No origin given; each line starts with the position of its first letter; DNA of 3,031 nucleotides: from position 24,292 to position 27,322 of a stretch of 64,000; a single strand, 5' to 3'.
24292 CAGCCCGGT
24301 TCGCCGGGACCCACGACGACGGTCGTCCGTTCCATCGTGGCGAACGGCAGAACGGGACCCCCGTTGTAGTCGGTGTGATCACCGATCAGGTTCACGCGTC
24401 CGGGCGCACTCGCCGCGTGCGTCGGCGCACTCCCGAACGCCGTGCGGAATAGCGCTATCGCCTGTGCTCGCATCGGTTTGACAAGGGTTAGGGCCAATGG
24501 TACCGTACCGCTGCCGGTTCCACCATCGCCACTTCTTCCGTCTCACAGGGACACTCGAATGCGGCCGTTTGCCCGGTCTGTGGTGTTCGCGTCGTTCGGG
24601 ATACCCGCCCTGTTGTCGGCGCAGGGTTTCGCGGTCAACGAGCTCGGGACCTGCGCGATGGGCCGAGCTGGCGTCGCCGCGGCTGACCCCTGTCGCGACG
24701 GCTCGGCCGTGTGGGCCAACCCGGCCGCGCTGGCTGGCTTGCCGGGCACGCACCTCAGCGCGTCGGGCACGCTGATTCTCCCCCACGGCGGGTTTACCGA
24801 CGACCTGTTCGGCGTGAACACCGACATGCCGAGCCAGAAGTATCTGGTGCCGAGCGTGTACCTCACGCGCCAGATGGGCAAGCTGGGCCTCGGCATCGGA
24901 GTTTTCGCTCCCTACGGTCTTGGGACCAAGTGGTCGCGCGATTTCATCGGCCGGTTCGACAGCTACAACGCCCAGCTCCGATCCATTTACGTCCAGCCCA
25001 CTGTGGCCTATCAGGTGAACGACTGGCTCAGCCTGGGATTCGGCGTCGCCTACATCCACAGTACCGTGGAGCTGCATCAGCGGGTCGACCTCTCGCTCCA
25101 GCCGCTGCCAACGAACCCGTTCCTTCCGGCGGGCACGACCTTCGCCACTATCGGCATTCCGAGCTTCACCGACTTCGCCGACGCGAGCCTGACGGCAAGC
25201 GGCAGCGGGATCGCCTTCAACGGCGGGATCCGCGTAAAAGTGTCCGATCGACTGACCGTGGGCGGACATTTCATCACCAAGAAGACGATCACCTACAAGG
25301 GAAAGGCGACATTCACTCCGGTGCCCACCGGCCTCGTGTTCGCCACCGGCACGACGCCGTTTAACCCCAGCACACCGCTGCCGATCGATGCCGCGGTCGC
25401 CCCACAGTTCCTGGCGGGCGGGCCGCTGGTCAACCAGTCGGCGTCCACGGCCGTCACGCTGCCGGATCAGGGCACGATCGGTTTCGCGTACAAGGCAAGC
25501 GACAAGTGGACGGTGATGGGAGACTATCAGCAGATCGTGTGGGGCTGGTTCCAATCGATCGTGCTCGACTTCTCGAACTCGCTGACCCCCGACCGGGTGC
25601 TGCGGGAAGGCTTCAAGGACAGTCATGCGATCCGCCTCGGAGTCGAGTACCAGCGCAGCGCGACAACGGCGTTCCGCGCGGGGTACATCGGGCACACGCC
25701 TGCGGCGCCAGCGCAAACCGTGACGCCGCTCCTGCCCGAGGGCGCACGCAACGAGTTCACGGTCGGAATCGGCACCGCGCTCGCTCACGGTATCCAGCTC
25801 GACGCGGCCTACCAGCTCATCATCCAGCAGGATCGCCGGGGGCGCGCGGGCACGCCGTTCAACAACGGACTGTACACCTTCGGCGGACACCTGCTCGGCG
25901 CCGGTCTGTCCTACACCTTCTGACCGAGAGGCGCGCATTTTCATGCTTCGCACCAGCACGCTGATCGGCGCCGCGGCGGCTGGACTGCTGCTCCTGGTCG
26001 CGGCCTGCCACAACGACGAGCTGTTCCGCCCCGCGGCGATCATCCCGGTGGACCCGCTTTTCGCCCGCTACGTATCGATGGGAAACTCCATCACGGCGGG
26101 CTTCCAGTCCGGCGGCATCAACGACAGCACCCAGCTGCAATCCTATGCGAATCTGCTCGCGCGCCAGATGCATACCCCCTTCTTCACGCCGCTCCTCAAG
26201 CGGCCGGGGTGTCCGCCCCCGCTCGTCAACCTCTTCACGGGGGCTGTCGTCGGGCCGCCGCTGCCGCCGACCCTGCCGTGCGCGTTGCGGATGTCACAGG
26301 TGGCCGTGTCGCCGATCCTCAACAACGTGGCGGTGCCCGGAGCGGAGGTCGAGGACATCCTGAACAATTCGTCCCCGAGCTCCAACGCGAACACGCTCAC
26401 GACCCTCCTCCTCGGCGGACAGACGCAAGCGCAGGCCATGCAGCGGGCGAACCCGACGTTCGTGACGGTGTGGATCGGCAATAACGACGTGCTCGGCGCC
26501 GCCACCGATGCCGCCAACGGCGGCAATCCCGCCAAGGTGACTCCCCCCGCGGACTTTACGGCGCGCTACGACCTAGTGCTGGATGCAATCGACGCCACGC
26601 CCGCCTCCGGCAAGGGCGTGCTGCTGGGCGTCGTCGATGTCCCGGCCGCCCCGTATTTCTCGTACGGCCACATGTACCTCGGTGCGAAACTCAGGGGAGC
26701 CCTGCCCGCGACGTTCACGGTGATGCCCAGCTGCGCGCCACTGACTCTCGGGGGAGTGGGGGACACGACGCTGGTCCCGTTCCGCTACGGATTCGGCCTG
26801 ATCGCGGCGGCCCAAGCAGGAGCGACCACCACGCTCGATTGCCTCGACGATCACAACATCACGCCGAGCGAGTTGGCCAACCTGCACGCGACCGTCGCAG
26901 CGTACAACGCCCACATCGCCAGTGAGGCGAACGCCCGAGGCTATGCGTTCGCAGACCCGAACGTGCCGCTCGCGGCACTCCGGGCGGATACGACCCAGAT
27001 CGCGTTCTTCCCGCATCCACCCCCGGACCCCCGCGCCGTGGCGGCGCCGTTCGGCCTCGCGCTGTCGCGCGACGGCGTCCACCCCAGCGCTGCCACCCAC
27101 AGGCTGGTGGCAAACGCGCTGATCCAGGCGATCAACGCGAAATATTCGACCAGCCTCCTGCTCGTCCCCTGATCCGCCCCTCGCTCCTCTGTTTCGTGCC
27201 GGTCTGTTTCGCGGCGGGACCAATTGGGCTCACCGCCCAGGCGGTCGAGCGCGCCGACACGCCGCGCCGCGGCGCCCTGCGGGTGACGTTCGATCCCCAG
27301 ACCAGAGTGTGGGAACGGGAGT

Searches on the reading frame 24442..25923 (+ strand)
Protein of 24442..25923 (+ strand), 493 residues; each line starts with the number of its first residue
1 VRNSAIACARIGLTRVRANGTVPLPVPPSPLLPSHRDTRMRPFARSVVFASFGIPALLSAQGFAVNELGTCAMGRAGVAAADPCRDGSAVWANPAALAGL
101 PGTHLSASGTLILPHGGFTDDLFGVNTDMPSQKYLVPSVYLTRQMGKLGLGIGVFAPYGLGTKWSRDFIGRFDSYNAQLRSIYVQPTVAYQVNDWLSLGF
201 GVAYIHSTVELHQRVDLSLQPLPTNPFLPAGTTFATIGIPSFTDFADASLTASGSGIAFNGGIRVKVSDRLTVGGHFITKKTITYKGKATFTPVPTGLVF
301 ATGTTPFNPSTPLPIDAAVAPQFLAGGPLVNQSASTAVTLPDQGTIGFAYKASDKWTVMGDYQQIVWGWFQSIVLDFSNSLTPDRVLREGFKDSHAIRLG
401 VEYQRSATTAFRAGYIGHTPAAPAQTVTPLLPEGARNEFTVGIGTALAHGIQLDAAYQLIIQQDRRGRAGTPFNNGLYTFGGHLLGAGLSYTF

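Call 47: search_protein_families(library=pfam, proteins=[window:24442-25923:+], max_evalue=0.00001)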
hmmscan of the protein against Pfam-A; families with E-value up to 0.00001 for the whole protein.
window:24442-25923:+ (493 aa): 2 families
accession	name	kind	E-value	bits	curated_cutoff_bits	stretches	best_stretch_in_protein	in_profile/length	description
PF03349.22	Toluene_X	-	1.1e-54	186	29.7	1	59-465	9-387/421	Outer membrane protein transport protein (OMPP1/FadL/TodX)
PF10677.15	DUF2490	-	4.4e-06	27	29.8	0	163-208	18-60/186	Protein of unknown function (DUF2490)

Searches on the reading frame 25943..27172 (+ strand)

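Call 47: search_protein_families(library=pfam, proteins=[window:25943-27172:+], max_evalue=0.00001)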
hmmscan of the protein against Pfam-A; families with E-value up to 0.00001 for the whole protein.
window:25943-27172:+ (409 aa): 2 families
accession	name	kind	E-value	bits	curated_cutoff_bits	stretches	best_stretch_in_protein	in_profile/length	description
PF00657.28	Lipase_GDSL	-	1.4e-10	42.1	23.6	1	43-393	1-208/208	GDSL-like Lipase/Acylhydrolase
PF13472.12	Lipase_GDSL_2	-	1.3e-08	36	32.9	0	153-243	45-121/178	GDSL-like Lipase/Acylhydrolase family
